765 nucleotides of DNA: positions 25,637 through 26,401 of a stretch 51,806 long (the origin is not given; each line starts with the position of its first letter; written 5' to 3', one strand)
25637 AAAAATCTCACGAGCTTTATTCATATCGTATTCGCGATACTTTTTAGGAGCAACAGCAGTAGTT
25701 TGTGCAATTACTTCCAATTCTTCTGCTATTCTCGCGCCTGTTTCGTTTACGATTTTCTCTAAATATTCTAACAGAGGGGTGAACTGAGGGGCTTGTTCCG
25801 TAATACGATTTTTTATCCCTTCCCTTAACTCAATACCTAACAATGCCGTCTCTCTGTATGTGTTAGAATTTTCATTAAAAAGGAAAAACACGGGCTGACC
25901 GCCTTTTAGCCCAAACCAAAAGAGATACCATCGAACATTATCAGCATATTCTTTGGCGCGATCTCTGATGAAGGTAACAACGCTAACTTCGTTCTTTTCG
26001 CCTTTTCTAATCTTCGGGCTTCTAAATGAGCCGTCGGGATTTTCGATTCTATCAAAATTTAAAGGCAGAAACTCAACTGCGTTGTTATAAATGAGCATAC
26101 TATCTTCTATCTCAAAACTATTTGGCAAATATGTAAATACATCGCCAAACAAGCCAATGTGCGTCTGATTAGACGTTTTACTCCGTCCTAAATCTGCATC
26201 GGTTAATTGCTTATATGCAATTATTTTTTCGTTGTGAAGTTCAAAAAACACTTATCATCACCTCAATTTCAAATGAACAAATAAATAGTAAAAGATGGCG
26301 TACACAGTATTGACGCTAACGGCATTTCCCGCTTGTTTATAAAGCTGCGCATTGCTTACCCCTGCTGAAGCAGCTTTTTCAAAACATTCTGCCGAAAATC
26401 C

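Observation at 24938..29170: AT-rich island encoding a four-gene restriction-modification operon with two C5-methyltransferases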

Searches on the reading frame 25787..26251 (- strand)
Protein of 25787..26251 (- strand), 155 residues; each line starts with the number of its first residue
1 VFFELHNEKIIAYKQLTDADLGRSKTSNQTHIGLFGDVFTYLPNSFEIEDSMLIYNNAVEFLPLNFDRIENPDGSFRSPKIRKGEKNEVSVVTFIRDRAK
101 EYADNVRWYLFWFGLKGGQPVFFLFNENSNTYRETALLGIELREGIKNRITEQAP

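Call 60: search_protein_representatives(protein=window:25787-26251:-)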
Query: 155 residues. Proteins with E-value up to 0.001 (for the whole library): 151; up to 1e-10: 105; up to 1e-30: 24. The best 150 are listed.
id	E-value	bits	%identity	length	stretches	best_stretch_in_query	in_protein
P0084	2.5e-53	196.2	57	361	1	1-155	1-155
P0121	1.9e-46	173.8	56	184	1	2-152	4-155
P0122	2.7e-45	170.1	55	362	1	1-143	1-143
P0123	1.3e-44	167.9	54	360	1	1-152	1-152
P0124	2.2e-44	167.2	56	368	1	2-144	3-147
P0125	2.6e-44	166.9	51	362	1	2-151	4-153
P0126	1.2e-39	151.8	52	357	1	1-147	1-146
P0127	1.7e-39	151.3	54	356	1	1-138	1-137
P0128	1.3e-38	148.4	46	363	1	1-155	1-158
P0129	1.7e-38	148.0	80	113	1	1-87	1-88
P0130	4.5e-38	146.7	55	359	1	1-142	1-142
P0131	1.0e-37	145.5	50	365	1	1-142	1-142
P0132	2.3e-37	144.4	48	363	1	2-151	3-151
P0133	3.6e-37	143.7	50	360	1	1-146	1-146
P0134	5.1e-36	140.0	51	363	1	1-150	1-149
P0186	4.0e-19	85.1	45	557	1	6-135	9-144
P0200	4.4e-16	75.2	44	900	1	4-142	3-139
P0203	8.9e-16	74.2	42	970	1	4-133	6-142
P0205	5.6e-15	71.7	43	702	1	4-136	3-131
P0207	8.4e-15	71.1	43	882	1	4-136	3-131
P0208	3.5e-14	69.1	39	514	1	8-142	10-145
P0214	3.9e-12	62.4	41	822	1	5-130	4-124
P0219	3.5e-11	59.3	39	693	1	5-140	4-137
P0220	3.8e-11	59.2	43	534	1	11-129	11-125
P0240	9.7e-08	48.2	34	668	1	11-155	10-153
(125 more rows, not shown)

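Call 61: search_protein_families(library=pfam, proteins=[P0186, P0200, P0203, P0205, P0207, P0208, P0214, P0219, P0220, P0240], max_evalue=0.001)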
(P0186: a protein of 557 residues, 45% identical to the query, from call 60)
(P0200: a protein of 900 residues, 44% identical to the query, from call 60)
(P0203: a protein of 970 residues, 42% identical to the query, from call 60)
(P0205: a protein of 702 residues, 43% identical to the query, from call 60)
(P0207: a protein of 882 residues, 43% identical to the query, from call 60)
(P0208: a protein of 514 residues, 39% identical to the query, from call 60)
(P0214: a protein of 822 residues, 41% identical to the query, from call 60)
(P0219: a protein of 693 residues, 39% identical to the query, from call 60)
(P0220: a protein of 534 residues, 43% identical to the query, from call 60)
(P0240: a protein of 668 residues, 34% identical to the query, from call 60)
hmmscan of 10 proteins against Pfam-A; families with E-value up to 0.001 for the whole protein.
P0186 (557 aa): 0 families

P0200 (900 aa): 1 family
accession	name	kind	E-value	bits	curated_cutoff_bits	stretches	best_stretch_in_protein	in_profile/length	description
PF07728.20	AAA_5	-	1.9e-06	28.4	22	1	364-546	5-138/139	AAA domain (dynein-related subfamily)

P0203 (970 aa): 8 families
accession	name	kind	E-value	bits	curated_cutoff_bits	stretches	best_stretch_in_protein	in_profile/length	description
PF04542.20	Sigma70_r2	-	1.3e-19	70.2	24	1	736-805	1-70/71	Sigma-70 region 2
PF04545.22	Sigma70_r4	-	5.6e-15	55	24.1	1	902-955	1-49/50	Sigma-70, region 4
PF12796.13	Ank_2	-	1e-13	52.1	27.3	1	249-325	3-76/90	Ankyrin repeats (3 copies)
PF00023.36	Ank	-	9.3e-09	35.5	21.1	1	276-307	2-33/33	Ankyrin repeat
PF13637.12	Ank_4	-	1.3e-08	35.3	22.7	1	249-296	4-50/50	Ankyrin repeats (many copies)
PF13606.12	Ank_3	-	2.6e-07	30.8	22.3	1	276-303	2-29/30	Ankyrin repeat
PF13857.12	Ank_5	-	3e-07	31.1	27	1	264-316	3-56/56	Ankyrin repeats (many copies)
PF04539.22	Sigma70_r3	-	1e-05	26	25.3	1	815-882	1-69/78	Sigma-70 region 3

P0205 (702 aa): 1 family
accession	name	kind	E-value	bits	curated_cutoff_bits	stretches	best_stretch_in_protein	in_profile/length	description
PF07728.20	AAA_5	-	3.5e-07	30.8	22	1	359-536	2-138/139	AAA domain (dynein-related subfamily)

P0207 (882 aa): 1 family
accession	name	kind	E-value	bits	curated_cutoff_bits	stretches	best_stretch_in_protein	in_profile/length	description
PF13401.12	AAA_22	-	0.00082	20.1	27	0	538-630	4-94/130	AAA domain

P0208 (514 aa): 1 family
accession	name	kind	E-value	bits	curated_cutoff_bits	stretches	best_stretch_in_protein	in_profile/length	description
PF07728.20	AAA_5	-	0.00016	22.1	22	0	201-378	5-138/139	AAA domain (dynein-related subfamily)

P0214 (822 aa): 0 families

P0219 (693 aa): 0 families

P0220 (534 aa): 1 family
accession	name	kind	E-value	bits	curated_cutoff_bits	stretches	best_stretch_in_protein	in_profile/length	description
PF07728.20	AAA_5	-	8.4e-08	32.7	22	1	175-390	3-138/139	AAA domain (dynein-related subfamily)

P0240 (668 aa): 1 family
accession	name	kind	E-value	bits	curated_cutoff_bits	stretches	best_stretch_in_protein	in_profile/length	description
PF07728.20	AAA_5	-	1.4e-06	28.8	22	1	377-515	28-138/139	AAA domain (dynein-related subfamily)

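Call 62: find_encoding_contigs(protein=P0220, flank=6000, max_places=2)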
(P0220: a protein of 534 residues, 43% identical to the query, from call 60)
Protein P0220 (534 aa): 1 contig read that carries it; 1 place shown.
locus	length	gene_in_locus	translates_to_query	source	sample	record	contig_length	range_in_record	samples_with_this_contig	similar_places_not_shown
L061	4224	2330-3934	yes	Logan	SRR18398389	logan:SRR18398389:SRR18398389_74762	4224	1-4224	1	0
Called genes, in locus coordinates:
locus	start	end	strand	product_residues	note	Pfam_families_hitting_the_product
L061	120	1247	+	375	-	PF00145:DNA_methylase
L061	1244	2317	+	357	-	PF00145:DNA_methylase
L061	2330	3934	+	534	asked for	PF07728:AAA_5 (weak)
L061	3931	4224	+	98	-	?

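Call 63: find_encoding_contigs(protein=P0200, flank=6000, max_places=2)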
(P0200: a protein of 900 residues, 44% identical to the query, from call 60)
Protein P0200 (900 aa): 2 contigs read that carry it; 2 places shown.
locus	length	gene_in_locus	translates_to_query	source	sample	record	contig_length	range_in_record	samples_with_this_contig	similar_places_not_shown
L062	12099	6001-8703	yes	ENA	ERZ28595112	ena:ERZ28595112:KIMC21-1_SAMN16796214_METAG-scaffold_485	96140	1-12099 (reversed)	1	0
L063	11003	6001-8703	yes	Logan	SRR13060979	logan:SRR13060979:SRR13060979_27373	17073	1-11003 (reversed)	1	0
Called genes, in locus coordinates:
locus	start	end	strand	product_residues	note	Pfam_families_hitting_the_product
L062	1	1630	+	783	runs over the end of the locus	PF22879:AIPR_N, PF10592:AIPR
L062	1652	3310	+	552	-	PF04851:ResIII, PF00270:DEAD, PF18766:SWI2_SNF2, PF00271:Helicase_C, PF14903:WG_beta_rep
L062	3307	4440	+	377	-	PF00145:DNA_methylase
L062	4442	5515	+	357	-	PF00145:DNA_methylase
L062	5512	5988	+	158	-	-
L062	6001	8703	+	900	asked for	PF07728:AAA_5 (faint)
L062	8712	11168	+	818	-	-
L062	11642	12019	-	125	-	PF00872:Transposase_mut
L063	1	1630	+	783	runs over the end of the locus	PF22879:AIPR_N, PF10592:AIPR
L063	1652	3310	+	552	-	PF04851:ResIII, PF00270:DEAD, PF18766:SWI2_SNF2, PF00271:Helicase_C, PF14903:WG_beta_rep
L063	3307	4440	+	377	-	PF00145:DNA_methylase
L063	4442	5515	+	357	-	PF00145:DNA_methylase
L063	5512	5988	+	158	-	-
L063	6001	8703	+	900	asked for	PF07728:AAA_5 (faint)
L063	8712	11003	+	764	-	?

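Call 76: predict_structure(alignment_id=A3)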
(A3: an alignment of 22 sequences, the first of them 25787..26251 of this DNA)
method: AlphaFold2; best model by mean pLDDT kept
length: 155 residues; sequences in the alignment: 22
mean_pLDDT: 90.4   pTM: 0.85
mean pLDDT of the five models: 90.4, 89.9, 88.5, 87.5, 87.0
residues with pLDDT >= 90: 104; 70-90: 49; 50-70: 2; < 50: 0
segments of 3 or more residues with pLDDT < 50: none
pLDDT, mean of each block of 10 residues (from residue 1): 85 94 85 90 89 94 91 87 87 95 95 95 96 92 86 83
secondary structure, 60 per line:
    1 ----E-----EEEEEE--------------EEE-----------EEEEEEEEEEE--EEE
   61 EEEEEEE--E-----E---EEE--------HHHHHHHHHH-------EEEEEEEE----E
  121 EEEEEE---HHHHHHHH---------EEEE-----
elements in order: E11-16 E31-33 E45-55 E58-67 E80-82 H91-100 E108-115 E120-126 H130-137 E147-150

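Call 81: fold_search(model_id=the predicted structure, library=pdb)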
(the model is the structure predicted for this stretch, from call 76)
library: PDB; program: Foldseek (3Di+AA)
matches with E <= 10: 523; with E <= 0.001: 1
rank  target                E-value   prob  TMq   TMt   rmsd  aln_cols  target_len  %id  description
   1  2c1l_A                8.9e-04  1.00  0.49  0.26   6.1       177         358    8  Structure of the BfiI restriction endonuclease (released 2005-10-07)
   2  6c5d_B                1.1e-03  1.00  0.53  0.60   5.3       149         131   12  N-terminal domain of Helicobacter pylori LlaJI.R1 (released 2018-06-27)
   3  3zi5_A                6.6e-03  0.99  0.48  0.45   5.7       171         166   11  Crystal STRUCTURE OF RESTRICTION ENDONUCLEASE BFII C-TERMINAL RECOGNITION DOMAIN IN COMPLEX WITH COGNATE DNA (released 2014-01-15)
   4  6j9c_D                1.0e-02  1.00  0.47  0.61   4.2       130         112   13  Crystal structure of Arabidopsis thaliana transcription factor LEC2-DNA complex (released 2019-05-29)
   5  6c5d_A                4.3e-02  0.97  0.47  0.56   5.2       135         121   13  N-terminal domain of Helicobacter pylori LlaJI.R1 (released 2018-06-27)
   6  5o63_A                8.2e-02  0.66  0.39  0.38   6.7       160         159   11  Crystal structure of UbaLAI restriction endonuclease B3 domain domain (mutant L24M L53M L95M) with cognate DNA (released 2017-08-02)
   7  3uc2_B                9.2e-02  0.23  0.24  0.28   9.5       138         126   14  Crystal structure of a DUF4426 family protein (PA0388) from Pseudomonas aeruginosa PAO1 at 2.09 A resolution (released 2011-11-23)
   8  5xjb_B                1.0e-01  0.08  0.15  0.09  14.7       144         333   12  The Crystal Structure of the Minimal Core Domain of the Microtubule Depolymerizer KIF2C Complexed with ADP-Mg-BeFx (released 2017-09-13)
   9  5o63_B                1.1e-01  0.63  0.41  0.40   6.2       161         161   10  Crystal structure of UbaLAI restriction endonuclease B3 domain domain (mutant L24M L53M L95M) with cognate DNA (released 2017-08-02)
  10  5xja_A                1.9e-01  0.06  0.13  0.08  15.3       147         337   12  The Crystal Structure of the Minimal Core Domain of the Microtubule Depolymerizer KIF2C Complexed with ADP-Mg-AlFx (released 2017-09-13)
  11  4ldy_A                2.8e-01  0.33  0.39  0.22  12.8       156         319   10  Crystal structure of the DNA binding domain of the G245A mutant of arabidopsis thaliana auxin reponse factor 1 (released 2014-02-12)
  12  5tuh_A                3.1e-01  0.13  0.19  0.24   8.9       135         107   10  Archaellum periplasmic stator protein FlaG from Sulfolobus acidocaldarius (released 2018-01-10)
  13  8rhh_L                3.3e-01  0.06  0.14  0.08  15.6       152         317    8  Microtubule-associated kinesin-1 tail complex bound to AMPPNP, two-headed state (released 2024-11-20)
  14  5z9z                  3.5e-01  0.14  0.18  0.25  12.4       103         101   16  The C-terminal RRM domain of Arabidopsis SMALL RNA DEGRADING NUCLEASE 1 (E329A/E330A/E332A) (released 2018-06-27)
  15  4ldw_B                3.5e-01  0.05  0.17  0.10  19.6       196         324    9  Crystal structure of the DNA Binding Domain of arabidopsis thaliana auxin response factor 1, P21 structure (released 2014-02-12)
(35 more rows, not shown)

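Call 113: search_protein_families(library=ncbifam, proteins=[L062:8712-11168:+, L061:3931-4224:+, P0220, P0200, L062:5512-5988:+], max_evalue=0.001)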
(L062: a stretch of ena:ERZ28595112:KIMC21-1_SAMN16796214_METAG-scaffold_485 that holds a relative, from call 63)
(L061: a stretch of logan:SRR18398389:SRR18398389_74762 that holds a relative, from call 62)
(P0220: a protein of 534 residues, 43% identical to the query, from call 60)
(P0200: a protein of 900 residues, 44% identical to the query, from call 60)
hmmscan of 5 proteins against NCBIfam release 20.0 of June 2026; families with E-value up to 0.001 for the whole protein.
L062:8712-11168:+ (818 aa): 0 families

L061:3931-4224:+ (98 aa): 0 families

P0220 (534 aa): 1 family
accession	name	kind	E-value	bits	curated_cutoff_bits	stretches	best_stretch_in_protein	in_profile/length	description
NF008457.0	PRK11331.1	equivalog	1.5e-07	30.6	637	0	351-404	310-361/459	5-methylcytosine-specific restriction enzyme subunit McrB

P0200 (900 aa): 1 family
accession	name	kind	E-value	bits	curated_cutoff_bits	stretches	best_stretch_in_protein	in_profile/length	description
NF008457.0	PRK11331.1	equivalog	3.4e-09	35.9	637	1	343-466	179-307/459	5-methylcytosine-specific restriction enzyme subunit McrB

L062:5512-5988:+ (158 aa): 0 families
